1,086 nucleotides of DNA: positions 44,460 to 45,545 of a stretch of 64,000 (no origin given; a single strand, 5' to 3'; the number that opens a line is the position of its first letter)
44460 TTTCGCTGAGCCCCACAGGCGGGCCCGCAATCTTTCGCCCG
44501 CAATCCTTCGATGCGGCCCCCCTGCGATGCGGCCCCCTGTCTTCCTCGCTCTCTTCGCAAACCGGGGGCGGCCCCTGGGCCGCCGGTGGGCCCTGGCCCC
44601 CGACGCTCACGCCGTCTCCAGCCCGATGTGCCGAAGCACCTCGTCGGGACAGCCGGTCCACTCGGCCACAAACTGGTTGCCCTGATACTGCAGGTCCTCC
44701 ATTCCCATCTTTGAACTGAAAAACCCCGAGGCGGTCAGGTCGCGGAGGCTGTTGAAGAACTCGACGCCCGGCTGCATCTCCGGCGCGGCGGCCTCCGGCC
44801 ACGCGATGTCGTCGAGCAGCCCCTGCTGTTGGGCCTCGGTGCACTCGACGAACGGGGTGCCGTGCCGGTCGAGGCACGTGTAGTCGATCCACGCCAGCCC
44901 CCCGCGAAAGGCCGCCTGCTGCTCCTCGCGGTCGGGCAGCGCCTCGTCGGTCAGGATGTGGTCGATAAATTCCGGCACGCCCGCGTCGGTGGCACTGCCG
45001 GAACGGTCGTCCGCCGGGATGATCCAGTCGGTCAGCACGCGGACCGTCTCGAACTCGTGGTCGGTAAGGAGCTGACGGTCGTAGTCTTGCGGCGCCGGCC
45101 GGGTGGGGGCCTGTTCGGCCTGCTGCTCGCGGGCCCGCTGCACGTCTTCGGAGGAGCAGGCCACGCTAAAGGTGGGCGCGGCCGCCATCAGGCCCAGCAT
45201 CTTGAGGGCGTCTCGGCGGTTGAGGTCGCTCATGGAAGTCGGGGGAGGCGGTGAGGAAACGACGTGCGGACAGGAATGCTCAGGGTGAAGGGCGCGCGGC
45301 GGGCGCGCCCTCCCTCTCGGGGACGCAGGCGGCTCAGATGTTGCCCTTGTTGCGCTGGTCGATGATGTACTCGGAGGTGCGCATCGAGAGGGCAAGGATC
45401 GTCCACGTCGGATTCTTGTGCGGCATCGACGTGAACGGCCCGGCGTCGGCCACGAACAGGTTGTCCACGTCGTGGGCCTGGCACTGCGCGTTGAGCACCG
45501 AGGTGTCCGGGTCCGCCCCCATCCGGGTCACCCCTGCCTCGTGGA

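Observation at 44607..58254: Periplasmic oxidative (3-keto) glycoside-cleavage-like gene cluster with its own regulator and TonB-dependent receptor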

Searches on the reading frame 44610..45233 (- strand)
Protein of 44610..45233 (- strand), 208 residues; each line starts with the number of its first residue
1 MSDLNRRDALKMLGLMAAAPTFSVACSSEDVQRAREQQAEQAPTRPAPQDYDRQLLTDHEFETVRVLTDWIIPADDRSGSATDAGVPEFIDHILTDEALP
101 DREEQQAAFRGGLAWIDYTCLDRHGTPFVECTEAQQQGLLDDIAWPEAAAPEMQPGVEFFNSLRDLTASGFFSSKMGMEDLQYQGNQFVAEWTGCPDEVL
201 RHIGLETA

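Call 47: search_protein_families(library=ncbifam, proteins=[window:44610-45233:-], max_evalue=0.00001)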
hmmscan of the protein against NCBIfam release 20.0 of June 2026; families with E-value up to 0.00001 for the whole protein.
window:44610-45233:- (208 aa): 0 families

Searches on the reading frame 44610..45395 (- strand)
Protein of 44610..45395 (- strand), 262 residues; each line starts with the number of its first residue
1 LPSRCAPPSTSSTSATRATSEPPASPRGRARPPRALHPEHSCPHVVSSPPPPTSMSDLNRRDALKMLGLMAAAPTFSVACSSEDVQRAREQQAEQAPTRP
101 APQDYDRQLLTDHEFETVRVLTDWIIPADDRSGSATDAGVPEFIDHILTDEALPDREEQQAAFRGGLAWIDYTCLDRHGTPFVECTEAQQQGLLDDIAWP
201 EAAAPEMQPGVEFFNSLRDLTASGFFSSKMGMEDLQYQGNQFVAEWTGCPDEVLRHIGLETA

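Call 5: search_protein_families(library=pfam, proteins=[window:44610-45395:-], max_evalue=0.01)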
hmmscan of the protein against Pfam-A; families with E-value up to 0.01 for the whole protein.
window:44610-45395:- (262 aa): 1 family
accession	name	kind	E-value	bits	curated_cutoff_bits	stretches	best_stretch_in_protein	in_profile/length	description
PF13618.11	Gluconate_2-dh3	-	5.6e-36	124.3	23.4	1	112-241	1-129/135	Gluconate 2-dehydrogenase subunit 3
